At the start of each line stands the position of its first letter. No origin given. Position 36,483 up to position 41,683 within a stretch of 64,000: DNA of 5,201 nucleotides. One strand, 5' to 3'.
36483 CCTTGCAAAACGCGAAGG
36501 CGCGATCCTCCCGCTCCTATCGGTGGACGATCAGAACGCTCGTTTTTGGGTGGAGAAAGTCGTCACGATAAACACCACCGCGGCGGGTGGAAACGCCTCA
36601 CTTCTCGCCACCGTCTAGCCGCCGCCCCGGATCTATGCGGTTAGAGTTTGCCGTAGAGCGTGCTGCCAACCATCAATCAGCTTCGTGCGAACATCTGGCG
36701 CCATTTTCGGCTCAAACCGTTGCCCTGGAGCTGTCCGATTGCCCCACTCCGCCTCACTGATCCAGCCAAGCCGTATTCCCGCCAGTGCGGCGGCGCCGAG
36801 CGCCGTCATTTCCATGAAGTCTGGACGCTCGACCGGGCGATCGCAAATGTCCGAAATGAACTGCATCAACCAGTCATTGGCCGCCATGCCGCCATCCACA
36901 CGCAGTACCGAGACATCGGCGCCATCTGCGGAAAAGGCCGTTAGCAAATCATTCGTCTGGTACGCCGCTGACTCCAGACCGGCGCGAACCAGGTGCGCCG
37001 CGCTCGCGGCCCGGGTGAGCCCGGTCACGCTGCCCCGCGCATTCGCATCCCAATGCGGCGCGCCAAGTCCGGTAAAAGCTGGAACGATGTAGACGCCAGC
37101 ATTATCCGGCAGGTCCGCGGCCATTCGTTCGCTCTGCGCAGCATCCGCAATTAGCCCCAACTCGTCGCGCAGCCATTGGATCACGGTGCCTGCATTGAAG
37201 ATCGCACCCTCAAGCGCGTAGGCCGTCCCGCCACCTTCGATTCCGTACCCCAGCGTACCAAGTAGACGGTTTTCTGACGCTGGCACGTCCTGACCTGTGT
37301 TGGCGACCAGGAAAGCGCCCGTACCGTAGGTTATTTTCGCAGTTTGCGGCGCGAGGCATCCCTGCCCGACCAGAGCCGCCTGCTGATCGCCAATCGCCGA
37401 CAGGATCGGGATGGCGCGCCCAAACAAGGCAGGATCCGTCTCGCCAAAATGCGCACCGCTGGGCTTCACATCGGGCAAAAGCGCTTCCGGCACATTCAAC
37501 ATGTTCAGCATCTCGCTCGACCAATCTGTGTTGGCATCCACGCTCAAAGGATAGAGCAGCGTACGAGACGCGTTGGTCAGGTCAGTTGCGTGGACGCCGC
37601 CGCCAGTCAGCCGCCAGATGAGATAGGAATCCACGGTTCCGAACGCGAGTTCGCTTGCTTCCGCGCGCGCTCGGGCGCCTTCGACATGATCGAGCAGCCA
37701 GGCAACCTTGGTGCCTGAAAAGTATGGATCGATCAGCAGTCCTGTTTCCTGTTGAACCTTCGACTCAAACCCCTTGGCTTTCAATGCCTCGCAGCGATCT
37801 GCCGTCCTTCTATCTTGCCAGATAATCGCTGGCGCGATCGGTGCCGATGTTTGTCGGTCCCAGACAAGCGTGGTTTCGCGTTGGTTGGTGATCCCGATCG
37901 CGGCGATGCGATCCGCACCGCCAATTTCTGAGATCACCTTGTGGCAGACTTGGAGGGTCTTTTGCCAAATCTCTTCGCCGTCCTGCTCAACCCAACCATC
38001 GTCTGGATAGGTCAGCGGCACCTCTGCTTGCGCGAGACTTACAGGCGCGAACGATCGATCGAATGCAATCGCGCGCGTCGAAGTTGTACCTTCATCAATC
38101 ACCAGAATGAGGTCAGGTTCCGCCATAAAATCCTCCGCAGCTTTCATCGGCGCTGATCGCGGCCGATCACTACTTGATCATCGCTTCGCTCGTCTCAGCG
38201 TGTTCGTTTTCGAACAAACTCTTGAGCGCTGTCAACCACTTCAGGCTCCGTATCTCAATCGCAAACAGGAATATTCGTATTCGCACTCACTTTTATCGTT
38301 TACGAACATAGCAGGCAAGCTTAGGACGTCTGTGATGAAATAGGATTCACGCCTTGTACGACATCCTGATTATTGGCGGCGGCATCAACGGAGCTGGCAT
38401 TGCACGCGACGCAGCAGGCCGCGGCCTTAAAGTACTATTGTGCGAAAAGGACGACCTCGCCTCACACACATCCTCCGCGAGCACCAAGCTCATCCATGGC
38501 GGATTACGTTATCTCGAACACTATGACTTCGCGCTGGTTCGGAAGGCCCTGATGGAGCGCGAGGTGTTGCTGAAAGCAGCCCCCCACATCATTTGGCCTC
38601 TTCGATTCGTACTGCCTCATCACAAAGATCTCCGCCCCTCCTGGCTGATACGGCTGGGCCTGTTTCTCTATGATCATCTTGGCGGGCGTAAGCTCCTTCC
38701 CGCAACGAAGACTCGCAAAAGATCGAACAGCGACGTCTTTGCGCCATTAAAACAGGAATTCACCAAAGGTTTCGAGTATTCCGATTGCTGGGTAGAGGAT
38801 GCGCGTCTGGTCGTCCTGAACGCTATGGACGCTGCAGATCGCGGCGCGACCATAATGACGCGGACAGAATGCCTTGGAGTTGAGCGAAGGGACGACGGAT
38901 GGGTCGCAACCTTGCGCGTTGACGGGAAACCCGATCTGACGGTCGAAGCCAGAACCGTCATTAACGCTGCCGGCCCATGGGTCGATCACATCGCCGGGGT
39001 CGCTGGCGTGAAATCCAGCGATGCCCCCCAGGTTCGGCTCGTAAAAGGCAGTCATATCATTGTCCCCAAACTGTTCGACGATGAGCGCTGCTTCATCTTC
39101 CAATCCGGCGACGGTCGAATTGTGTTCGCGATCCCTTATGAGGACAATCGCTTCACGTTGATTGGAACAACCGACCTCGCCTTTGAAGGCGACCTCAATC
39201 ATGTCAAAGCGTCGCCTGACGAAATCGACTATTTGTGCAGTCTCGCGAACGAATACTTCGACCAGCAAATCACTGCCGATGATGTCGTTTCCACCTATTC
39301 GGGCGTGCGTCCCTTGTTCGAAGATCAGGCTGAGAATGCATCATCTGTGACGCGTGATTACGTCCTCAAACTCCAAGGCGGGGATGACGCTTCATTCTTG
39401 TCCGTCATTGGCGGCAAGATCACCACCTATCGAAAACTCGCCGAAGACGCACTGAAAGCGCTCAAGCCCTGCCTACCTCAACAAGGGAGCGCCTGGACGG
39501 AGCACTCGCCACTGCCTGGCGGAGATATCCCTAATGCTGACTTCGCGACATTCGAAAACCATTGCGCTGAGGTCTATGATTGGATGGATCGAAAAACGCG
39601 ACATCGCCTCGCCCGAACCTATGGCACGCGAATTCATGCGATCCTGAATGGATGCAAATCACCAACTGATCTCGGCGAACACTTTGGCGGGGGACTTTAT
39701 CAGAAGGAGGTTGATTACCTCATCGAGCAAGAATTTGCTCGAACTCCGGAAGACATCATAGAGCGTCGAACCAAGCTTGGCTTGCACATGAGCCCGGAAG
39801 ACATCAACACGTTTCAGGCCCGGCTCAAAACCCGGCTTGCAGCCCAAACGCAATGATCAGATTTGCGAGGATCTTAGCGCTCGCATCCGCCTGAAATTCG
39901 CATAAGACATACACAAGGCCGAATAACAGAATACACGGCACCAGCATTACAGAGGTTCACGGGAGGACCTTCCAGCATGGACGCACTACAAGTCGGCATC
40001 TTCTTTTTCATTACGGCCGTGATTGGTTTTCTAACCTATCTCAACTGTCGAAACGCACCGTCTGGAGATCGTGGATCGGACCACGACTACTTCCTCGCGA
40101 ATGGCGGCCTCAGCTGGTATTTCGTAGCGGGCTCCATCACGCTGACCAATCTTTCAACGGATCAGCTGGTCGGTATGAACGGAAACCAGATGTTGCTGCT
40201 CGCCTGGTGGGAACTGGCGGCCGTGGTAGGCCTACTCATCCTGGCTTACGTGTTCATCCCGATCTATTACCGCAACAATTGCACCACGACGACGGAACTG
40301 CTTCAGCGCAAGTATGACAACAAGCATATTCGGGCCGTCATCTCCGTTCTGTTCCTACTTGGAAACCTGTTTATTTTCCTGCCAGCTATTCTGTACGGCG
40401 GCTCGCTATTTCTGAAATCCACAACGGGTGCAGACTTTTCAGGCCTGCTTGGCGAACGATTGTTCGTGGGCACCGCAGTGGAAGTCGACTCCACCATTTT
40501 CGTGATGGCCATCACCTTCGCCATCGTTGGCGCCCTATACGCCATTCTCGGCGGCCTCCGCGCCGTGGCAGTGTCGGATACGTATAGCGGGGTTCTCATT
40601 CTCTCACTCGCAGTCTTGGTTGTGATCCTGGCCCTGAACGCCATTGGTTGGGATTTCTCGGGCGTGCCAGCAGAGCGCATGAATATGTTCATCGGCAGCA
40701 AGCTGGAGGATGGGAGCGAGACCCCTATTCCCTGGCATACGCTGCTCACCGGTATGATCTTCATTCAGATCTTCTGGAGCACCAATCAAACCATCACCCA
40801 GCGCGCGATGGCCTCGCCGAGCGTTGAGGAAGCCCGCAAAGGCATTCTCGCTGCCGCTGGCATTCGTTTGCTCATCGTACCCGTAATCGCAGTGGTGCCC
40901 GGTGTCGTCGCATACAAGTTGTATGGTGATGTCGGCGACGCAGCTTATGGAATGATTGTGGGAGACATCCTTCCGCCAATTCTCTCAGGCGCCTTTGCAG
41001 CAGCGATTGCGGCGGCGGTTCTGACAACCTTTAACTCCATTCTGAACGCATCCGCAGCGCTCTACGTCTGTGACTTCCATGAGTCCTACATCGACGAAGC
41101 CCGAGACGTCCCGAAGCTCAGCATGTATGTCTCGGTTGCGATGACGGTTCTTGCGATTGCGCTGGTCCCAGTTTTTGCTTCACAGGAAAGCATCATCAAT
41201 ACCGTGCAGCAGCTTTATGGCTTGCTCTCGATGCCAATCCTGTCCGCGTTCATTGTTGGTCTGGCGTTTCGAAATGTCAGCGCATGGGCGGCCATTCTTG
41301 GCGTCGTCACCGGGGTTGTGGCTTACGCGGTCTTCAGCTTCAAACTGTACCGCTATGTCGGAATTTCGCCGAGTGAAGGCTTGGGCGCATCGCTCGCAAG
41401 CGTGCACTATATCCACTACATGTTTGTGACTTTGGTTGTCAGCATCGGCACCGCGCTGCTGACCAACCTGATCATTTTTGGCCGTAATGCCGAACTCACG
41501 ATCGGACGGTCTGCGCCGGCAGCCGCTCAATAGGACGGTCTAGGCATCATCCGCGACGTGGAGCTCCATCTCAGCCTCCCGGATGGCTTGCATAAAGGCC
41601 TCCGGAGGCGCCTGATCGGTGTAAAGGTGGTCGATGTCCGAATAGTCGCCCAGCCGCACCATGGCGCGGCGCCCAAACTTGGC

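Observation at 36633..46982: Candidate galactosylglycerol (floridoside/isofloridoside) catabolic system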

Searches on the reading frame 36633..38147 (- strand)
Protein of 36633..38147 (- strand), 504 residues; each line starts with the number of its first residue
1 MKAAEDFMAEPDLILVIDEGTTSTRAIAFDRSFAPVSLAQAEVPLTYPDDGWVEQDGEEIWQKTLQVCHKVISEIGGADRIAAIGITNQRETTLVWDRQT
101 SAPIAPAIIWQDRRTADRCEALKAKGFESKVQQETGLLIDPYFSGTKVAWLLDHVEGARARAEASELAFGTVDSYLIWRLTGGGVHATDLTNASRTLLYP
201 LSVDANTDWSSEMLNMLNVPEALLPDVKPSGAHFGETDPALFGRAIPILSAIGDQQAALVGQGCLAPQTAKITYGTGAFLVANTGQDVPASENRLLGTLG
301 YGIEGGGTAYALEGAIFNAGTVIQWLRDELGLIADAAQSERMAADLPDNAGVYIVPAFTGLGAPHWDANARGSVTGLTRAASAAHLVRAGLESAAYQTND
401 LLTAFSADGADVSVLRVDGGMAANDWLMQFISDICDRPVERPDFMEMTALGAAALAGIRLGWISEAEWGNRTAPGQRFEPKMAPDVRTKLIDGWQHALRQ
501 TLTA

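Call 3: search_protein_families(library=pfam, proteins=[window:36633-38147:-])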
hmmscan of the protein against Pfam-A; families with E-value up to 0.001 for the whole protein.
window:36633-38147:- (504 aa): 2 families
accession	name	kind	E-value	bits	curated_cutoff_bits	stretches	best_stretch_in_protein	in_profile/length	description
PF00370.27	FGGY_N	-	2.1e-68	231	28.8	1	14-261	2-245/245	FGGY family of carbohydrate kinases, N-terminal domain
PF02782.22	FGGY_C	-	8.3e-41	140.4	27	1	271-458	2-196/198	FGGY family of carbohydrate kinases, C-terminal domain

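Call 4: search_protein_families(library=ncbifam, proteins=[window:36633-38147:-])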
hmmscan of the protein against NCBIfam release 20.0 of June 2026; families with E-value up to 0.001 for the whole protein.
window:36633-38147:- (504 aa): 12 families
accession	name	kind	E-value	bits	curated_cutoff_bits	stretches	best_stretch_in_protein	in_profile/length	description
NF000756.0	PRK00047.1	subfamily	1.2e-191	637.4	498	1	11-502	4-495/502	glycerol kinase GlpK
TIGR01311.1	glycerol_kin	equivalog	1.4e-185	617.3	590.35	1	13-502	2-494/496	glycerol kinase GlpK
TIGR01312.1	XylB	equivalog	2.8e-60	204.2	380.25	1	17-467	3-446/481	xylulokinase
TIGR01314.1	gntK_FGGY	equivalog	9.6e-36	123.4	648.55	1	14-465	2-455/505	gluconokinase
NF011601.0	PRK15027.1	equivalog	7.3e-31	107.1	912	1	16-459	4-435/484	xylulokinase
NF008187.0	PRK10939.1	equivalog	5.7e-25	87.9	528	1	13-483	5-484/521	autoinducer-2 kinase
TIGR02628.1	fuculo_kin_coli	equivalog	1e-23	84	470.9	1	13-459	2-441/465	L-fuculokinase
TIGR01315.1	5C_CHO_kinase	subfamily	1.4e-22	80.1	408.7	2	322-457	354-489/541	FGGY family pentulose kinase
NF003154.0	PRK04123.1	equivalog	1.2e-11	44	428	1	345-457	376-489/554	ribulokinase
TIGR01234.1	L-ribulokinase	equivalog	2.2e-10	39.9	583.25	1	337-458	361-483/536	ribulokinase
NF007925.0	PRK10640.1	equivalog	7.7e-10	37.8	639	1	79-452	72-433/489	rhamnulokinase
TIGR02627.1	rhamnulo_kin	equivalog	1.5e-09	37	527.95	1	51-281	35-258/454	rhamnulokinase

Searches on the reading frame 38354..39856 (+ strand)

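Call 3: search_protein_families(library=pfam, proteins=[window:38354-39856:+])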
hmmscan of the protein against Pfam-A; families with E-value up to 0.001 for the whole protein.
window:38354-39856:+ (500 aa): 4 families
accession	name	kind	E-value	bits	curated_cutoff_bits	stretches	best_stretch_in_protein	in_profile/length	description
PF01266.30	DAO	-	4.2e-62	211.2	27.9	1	3-326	1-317/353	FAD dependent oxidoreductase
PF16901.10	DAO_C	-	7.5e-13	48.9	31.4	1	382-477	3-98/126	C-terminal domain of alpha-glycerophosphate oxidase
PF13450.12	NAD_binding_8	-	6.9e-05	23.5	21.9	0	6-34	1-29/68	NAD(P)-binding Rossmann-like domain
PF12831.13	FAD_oxidored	-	0.00022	21.1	27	0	3-34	1-32/416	FAD dependent oxidoreductase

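Call 4: search_protein_families(library=ncbifam, proteins=[window:38354-39856:+])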
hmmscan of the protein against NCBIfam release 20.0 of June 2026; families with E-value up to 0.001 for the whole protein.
window:38354-39856:+ (500 aa): 19 families
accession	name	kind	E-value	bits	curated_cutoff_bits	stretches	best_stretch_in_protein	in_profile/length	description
NF008899.0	PRK12266.1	equivalog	1.3e-223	743.1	360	1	2-497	7-502/508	glycerol-3-phosphate dehydrogenase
NF009906.0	PRK13369.1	equivalog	5.9e-222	737.6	352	1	2-494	7-498/502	glycerol-3-phosphate dehydrogenase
NF033461.1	glycerol3P_ox_1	equivalog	1.8e-70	237.9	840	2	2-326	19-353/607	type 1 glycerol-3-phosphate oxidase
TIGR03377.1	glycerol3P_GlpA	equivalog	3.3e-48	164.5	552.8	1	3-477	1-457/530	anaerobic glycerol-3-phosphate dehydrogenase subunit GlpA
NF008313.0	PRK11101.1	equivalog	1e-36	126.7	425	1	3-476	10-466/548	anaerobic glycerol-3-phosphate dehydrogenase subunit A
NF033460.1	glycerol3P_ox_II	equivalog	1.6e-13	50.5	460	2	2-51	2-52/361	type 2 glycerol-3-phosphate oxidase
TIGR02032.1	GG-red-SF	subfamily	1.5e-07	31.4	158.8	1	2-35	1-34/297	geranylgeranyl reductase family protein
NF008425.0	PRK11259.1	equivalog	1.8e-07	30.4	257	0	139-266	139-260/377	N-methyl-L-tryptophan oxidase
TIGR03197.1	MnmC_Cterm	equivalog_domain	5.6e-07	29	174.2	1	3-51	1-50/400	FAD-dependent 5-carboxymethylaminomethyl-2-thiouridine(34) oxidoreductase MnmC1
TIGR02352.1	thiamin_ThiO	equivalog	6.5e-07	28.8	250.8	0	4-42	1-39/351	glycine oxidase ThiO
NF002480.1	PRK01747.1-1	equivalog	2e-06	26.5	540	1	3-96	250-348/645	bifunctional tRNA (5-methylaminomethyl-2-thiouridine)(34)-methyltransferase MnmC2/FAD-dependent 5-carboxymethylaminomethyl-2-thiouridine(34)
NF008726.1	PRK11728.1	equivalog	6.4e-06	25.2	299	0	2-53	1-55/389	L-2-hydroxyglutarate oxidase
TIGR03364.1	HpnW_proposed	hypoth_equivalog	4.9e-05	22.5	285.1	1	2-37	1-36/365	TIGR03364 family FAD-dependent oxidoreductase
NF049967.1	QhpG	equivalog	0.00011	21.3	240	0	4-49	1-46/423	flavin-dependent monooxygenase QhpG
NF053717.1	VnlPnlRedVprA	equivalog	0.00017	20.6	600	0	2-33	7-38/481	vinyl phenol reductase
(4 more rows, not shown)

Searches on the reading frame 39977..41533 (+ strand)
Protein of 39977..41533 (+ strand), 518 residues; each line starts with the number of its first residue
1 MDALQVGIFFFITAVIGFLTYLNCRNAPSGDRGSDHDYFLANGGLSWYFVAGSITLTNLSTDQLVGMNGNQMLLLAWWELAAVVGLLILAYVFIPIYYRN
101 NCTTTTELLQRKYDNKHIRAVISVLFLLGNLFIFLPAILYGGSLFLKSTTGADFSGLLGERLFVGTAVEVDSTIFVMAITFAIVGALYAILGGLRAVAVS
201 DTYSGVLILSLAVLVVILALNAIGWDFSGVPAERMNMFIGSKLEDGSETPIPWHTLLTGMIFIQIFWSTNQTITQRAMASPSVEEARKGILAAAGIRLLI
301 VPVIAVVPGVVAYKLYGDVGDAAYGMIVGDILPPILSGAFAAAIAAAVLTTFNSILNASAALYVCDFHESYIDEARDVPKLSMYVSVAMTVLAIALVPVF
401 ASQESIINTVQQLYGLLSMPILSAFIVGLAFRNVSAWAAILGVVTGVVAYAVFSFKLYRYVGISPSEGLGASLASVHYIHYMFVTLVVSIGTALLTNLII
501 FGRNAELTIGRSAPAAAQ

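Call 3: search_protein_families(library=pfam, proteins=[window:39977-41533:+])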
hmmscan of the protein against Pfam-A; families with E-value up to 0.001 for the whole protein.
window:39977-41533:+ (518 aa): 1 family
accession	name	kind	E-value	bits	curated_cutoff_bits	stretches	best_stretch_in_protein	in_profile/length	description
PF00474.23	SSF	-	2.1e-35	122.8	22.8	1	38-446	1-406/406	Sodium:solute symporter family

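Call 4: search_protein_families(library=ncbifam, proteins=[window:39977-41533:+])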
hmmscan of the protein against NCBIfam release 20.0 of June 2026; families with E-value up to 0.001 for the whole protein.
window:39977-41533:+ (518 aa): 5 families
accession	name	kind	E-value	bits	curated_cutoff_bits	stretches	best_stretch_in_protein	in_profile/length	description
NF007790.0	PRK10484.1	equivalog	7.2e-101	338.6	401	1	4-497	4-480/527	solute:sodium symporter family transporter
TIGR00813.1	sss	superfamily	1.9e-58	198.5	184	2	176-446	121-411/411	sodium/solute symporter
TIGR02119.1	panF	equivalog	3.4e-16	59.3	328.05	1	29-455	27-439/471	sodium/pantothenate symporter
TIGR02121.1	Na_Pro_sym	equivalog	4e-08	32.4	515.5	1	5-457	6-442/488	sodium/proline symporter PutP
NF046076.1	monocarbox_MctP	equivalog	0.0005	18.9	625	1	175-500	159-472/481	monocarboxylate uptake permease MctP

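Call 19: find_homologous_proteins(query=window:39977-41533:+)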
Query window:39977-41533:+ (518 aa): 3529 proteins with E <= 0.001 among 8000 candidates; the best 120 are listed.
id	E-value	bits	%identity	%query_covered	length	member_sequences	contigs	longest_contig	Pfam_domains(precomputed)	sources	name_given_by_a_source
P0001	0.0e+0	1032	93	100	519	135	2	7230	PF00474.24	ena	-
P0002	0.0e+0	1027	91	100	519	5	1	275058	PF00474.24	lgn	-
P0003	0.0e+0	1015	91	100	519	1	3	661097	PF00474.24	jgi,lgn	-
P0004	0.0e+0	1014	90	100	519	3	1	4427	PF00474.24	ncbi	-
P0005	0.0e+0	1013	91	100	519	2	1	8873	PF00474.24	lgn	-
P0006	0.0e+0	1013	90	100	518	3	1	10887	PF00474.24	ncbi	ncbi:MAG: SLC5 family protein [Pseudomonadota bacterium]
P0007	0.0e+0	1012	90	100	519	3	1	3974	PF00474.24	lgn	-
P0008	0.0e+0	1012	90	100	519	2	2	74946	PF00474.24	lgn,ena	-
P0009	1.5e-298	1009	90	100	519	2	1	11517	PF00474.24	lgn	-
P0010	1.8e-298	1008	91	100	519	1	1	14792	PF00474.24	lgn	-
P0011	2.2e-298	1008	91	100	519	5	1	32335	PF00474.24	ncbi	-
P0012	3.8e-298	1007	90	100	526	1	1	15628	PF00474.24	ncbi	-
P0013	5.6e-298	1007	90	100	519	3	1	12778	PF00474.24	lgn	-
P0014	2.2e-297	1005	91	99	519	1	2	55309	PF00474.24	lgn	-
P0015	2.2e-297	1005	91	99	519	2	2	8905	PF00474.24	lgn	-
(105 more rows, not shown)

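Call 37: search_solved_structures(query=window:39977-41533:+, show_alignments=2, max_evalue=0.00001)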
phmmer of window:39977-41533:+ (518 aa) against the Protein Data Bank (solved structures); distinct sequences matched with E-value up to 0.00001: 9.
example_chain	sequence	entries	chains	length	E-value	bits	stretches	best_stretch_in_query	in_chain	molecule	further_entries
2xq2_A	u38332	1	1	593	1.4e-34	123.2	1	10-453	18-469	SODIUM/GLUCOSE COTRANSPORTER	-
3dh4_A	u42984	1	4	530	3.6e-30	108.6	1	41-453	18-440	Sodium/glucose cotransporter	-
2xq2_B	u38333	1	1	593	3.9e-29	105.2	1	45-453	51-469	SODIUM/GLUCOSE COTRANSPORTER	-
7sla_A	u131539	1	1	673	1.5e-23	86.7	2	250-493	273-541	Sodium/glucose cotransporter 1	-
7sl8_A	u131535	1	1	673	1.5e-23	86.7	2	250-493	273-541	Sodium/glucose cotransporter 1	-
7vsi_A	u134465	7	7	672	2.5e-22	82.7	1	4-491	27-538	Sodium/glucose cotransporter 2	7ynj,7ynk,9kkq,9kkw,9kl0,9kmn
8hb0_A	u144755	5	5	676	2.5e-22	82.7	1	4-491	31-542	Sodium/glucose cotransporter 2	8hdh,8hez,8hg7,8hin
7wmv_A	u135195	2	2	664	2.6e-22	82.7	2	250-499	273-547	Sodium/glucose cotransporter 1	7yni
26va_A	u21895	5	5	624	1e-12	51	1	75-449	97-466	Sodium-dependent multivitamin transporter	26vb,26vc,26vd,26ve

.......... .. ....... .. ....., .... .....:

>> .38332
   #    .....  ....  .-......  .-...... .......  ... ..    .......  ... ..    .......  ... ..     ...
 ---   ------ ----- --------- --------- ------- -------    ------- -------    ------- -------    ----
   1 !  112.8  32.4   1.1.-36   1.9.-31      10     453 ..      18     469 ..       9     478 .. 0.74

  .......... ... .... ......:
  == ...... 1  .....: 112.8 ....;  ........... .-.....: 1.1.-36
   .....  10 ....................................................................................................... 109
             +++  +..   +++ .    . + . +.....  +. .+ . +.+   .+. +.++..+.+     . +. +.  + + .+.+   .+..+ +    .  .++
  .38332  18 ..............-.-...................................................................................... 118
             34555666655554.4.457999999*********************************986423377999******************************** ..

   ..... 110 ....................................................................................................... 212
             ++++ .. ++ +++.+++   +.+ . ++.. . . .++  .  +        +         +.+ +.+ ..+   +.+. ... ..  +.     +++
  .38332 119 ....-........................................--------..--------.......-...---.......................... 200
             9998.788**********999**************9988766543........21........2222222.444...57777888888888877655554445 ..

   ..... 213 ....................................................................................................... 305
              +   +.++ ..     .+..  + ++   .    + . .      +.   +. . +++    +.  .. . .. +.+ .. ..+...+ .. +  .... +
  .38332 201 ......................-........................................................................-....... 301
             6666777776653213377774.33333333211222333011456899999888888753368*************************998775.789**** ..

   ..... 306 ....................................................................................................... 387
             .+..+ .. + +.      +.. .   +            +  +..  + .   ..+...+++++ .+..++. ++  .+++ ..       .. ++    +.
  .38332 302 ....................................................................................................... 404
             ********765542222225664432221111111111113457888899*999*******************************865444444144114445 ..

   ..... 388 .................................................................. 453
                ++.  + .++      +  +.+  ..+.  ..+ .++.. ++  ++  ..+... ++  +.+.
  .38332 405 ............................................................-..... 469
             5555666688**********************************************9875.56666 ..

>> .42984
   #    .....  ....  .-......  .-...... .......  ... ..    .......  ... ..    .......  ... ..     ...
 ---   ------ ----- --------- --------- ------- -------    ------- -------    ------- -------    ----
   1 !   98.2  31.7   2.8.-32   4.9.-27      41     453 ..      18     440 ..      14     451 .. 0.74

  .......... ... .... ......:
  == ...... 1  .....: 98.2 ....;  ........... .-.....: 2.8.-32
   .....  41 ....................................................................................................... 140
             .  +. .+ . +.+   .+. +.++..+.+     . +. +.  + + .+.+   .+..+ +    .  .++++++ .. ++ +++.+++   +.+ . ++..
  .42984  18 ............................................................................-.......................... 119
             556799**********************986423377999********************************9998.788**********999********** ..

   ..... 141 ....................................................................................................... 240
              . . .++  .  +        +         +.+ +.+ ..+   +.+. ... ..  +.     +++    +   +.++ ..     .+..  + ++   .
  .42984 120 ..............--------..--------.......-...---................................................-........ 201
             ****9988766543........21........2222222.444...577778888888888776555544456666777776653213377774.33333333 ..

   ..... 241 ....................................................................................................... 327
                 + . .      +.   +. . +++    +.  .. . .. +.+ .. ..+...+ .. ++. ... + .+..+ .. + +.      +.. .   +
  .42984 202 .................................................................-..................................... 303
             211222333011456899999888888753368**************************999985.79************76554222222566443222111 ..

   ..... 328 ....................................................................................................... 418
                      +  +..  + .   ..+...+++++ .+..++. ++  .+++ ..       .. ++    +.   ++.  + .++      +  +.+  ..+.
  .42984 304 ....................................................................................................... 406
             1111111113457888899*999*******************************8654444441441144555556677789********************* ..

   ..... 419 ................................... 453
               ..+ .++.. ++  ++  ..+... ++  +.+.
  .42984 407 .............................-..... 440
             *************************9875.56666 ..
